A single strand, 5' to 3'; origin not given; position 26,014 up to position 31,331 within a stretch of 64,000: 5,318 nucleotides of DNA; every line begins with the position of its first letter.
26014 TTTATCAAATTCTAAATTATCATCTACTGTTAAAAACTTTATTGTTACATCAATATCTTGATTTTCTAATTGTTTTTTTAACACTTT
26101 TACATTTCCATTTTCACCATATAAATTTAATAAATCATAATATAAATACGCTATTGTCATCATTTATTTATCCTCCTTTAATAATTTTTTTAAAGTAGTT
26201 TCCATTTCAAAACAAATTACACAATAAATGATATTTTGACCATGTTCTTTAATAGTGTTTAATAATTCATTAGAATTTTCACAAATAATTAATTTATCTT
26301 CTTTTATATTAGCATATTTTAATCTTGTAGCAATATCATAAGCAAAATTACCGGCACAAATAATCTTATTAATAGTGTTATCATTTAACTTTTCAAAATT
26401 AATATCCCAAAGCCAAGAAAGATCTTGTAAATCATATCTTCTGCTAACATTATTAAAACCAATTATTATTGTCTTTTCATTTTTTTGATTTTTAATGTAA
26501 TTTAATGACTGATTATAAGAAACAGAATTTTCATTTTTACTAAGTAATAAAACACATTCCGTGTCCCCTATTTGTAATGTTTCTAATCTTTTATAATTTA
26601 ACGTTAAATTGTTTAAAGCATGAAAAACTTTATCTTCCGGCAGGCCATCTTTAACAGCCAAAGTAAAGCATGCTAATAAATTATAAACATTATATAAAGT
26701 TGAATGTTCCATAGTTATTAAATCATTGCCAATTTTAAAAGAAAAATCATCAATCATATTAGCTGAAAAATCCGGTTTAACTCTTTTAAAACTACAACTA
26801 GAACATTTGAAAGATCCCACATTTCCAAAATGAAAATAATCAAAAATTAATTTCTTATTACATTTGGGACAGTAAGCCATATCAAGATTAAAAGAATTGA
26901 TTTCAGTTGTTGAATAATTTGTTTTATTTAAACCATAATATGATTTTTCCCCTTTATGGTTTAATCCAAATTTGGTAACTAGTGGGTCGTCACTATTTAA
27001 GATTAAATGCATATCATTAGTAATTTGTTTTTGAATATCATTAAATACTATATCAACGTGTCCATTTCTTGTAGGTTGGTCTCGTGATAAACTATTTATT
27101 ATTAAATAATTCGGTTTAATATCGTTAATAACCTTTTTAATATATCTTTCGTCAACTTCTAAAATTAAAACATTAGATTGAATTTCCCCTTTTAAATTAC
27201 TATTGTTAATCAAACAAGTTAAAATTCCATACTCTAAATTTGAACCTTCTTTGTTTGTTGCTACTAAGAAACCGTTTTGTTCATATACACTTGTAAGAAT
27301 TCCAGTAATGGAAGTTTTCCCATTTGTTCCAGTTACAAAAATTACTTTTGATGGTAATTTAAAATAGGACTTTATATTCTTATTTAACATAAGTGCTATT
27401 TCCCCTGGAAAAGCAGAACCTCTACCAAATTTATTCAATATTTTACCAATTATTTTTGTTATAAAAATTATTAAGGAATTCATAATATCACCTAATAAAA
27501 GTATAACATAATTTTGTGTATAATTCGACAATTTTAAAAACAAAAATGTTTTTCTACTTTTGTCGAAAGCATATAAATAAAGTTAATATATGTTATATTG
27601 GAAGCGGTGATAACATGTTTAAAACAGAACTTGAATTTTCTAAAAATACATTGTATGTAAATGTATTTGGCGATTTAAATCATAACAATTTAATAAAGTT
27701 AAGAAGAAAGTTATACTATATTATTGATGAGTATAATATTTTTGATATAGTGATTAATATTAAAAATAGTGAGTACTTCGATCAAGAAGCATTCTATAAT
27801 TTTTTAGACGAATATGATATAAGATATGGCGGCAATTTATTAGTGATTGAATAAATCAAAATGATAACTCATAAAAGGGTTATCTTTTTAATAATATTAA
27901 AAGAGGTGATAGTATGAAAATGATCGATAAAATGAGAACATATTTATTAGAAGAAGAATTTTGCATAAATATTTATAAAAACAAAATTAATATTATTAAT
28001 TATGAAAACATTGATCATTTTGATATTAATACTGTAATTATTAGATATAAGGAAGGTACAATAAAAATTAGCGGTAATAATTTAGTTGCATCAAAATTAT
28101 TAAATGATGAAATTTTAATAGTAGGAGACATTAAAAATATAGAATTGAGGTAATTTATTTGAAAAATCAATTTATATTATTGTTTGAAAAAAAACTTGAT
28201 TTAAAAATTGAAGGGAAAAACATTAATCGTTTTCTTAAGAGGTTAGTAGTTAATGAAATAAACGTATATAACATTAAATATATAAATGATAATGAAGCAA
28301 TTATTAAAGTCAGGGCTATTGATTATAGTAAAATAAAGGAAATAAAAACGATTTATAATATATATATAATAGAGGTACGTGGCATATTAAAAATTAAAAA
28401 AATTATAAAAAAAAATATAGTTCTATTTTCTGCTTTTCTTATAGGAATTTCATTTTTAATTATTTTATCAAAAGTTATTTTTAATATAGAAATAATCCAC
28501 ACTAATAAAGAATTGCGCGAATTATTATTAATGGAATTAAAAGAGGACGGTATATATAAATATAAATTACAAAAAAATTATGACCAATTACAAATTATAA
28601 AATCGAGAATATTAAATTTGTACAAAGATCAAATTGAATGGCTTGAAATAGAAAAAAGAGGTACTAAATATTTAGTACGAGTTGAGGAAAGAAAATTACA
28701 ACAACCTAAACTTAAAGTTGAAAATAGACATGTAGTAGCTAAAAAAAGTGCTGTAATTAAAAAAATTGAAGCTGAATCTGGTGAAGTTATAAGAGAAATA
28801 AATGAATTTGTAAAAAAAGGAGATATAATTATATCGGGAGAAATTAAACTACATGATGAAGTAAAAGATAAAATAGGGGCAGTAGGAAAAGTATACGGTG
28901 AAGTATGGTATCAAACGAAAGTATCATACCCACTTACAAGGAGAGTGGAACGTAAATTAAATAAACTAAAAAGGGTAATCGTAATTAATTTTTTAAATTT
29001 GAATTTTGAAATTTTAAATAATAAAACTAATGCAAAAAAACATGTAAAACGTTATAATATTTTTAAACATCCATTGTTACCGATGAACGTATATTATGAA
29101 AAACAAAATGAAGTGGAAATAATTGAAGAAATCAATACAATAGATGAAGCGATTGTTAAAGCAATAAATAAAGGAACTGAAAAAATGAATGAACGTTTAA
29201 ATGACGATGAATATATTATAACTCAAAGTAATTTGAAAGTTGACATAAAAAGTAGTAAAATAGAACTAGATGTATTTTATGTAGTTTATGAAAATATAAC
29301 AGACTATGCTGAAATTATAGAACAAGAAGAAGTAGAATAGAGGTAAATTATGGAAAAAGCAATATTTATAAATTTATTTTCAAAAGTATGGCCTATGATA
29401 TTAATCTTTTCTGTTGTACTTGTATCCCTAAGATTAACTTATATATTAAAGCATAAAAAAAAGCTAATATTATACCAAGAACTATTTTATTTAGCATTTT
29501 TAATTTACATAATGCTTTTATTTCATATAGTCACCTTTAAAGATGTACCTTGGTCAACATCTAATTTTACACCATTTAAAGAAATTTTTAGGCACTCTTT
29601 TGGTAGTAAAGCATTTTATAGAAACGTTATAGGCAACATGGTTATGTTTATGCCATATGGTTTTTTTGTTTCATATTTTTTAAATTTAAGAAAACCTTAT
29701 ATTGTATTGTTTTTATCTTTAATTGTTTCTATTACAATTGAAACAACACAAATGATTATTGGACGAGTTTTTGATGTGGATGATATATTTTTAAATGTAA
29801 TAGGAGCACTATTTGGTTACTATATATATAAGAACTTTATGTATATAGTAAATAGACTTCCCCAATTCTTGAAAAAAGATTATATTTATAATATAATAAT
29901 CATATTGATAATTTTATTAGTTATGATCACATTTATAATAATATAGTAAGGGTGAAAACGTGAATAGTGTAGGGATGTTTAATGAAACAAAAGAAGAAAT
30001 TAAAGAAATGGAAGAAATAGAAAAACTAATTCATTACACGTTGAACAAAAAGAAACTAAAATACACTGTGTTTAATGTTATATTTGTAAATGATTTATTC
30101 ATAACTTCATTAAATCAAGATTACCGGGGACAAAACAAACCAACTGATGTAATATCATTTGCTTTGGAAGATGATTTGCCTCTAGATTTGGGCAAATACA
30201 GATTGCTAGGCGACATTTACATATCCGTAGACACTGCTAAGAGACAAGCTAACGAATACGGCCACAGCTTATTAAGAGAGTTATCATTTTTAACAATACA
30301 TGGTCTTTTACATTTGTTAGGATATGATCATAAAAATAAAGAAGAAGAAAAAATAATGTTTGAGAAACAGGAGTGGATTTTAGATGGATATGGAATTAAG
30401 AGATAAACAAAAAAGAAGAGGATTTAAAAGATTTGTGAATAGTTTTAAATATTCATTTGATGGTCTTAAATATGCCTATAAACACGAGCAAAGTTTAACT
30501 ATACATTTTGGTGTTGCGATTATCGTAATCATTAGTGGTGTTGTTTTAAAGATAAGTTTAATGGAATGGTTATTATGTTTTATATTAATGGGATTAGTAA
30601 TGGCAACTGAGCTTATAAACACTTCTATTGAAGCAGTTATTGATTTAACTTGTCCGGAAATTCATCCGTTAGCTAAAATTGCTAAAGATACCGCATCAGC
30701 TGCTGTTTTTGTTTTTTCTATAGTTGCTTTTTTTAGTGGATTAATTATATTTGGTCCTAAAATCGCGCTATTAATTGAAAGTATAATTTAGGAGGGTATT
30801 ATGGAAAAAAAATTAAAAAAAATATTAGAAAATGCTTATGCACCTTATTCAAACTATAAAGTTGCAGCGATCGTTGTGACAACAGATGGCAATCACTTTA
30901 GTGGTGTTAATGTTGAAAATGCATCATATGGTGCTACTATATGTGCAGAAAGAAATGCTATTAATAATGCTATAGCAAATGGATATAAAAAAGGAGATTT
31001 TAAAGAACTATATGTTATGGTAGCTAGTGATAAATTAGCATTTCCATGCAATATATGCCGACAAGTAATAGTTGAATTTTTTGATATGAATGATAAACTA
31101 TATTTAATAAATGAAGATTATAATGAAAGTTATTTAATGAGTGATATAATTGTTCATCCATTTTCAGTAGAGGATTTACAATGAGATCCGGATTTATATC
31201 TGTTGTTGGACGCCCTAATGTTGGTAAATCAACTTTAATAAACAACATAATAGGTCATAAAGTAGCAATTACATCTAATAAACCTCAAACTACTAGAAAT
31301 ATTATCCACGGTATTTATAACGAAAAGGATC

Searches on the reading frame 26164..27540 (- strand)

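Call 54: search_protein_families(library=pfam, max_evalue=0.001, proteins=[window:26164-27540:-])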
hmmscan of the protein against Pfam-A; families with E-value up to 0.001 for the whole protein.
window:26164-27540:- (458 aa): 2 families
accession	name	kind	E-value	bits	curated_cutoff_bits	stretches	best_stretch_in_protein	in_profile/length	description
PF08353.15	MurT_C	-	9.8e-27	93.6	25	1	337-441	3-104/110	MurT ligase C-terminal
PF08245.18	Mur_ligase_M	-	9.5e-09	35.9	24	1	69-220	1-165/200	Mur ligase middle domain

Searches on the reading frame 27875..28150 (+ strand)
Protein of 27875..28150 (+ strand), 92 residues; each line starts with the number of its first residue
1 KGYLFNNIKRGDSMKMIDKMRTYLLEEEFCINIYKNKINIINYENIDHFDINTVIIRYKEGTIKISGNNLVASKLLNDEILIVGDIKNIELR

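Call 54: search_protein_families(library=pfam, max_evalue=0.001, proteins=[window:27875-28150:+])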
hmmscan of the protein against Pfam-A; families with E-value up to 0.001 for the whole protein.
window:27875-28150:+ (92 aa): 1 family
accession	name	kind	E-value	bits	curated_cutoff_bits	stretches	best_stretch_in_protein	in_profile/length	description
PF07873.16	YabP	-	7.3e-10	38.9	27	1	36-90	9-63/64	YabP family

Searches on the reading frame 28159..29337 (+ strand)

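Call 54: search_protein_families(library=pfam, max_evalue=0.001, proteins=[window:28159-29337:+])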
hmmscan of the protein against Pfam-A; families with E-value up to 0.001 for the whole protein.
window:28159-29337:+ (393 aa): 1 family
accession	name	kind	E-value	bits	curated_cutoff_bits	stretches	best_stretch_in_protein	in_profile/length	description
PF06898.16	YqfD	-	4e-61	207.4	25.2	1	12-380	6-379/379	Putative stage IV sporulation protein YqfD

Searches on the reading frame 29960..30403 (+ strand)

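Call 54: search_protein_families(library=pfam, max_evalue=0.001, proteins=[window:29960-30403:+])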
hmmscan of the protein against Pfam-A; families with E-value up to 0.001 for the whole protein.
window:29960-30403:+ (148 aa): 1 family
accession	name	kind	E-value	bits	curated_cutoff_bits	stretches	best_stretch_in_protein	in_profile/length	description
PF02130.23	YbeY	-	1.4e-41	141.8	25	1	12-142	3-127/129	Endoribonuclease YbeY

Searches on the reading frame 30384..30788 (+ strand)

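Call 54: search_protein_families(library=pfam, max_evalue=0.001, proteins=[window:30384-30788:+])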
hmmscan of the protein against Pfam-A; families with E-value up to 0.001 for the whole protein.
window:30384-30788:+ (135 aa): 1 family
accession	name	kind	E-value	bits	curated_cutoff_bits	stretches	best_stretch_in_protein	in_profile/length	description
PF01219.24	DAGK_prokar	-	3.2e-35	120.5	22.3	1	22-123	1-102/102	Prokaryotic diacylglycerol kinase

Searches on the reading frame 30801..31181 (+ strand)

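Call 54: search_protein_families(library=pfam, max_evalue=0.001, proteins=[window:30801-31181:+])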
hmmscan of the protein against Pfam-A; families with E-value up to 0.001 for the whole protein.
window:30801-31181:+ (127 aa): 2 families
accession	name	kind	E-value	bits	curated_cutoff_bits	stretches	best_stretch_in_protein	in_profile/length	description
PF00383.29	dCMP_cyt_deam_1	-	1.9e-18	66.6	25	1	4-93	10-93/102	Cytidine and deoxycytidylate deaminase zinc-binding region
PF08211.18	dCMP_cyt_deam_2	-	7.4e-07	29.9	25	1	9-70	52-113/130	Cytidine and deoxycytidylate deaminase zinc-binding region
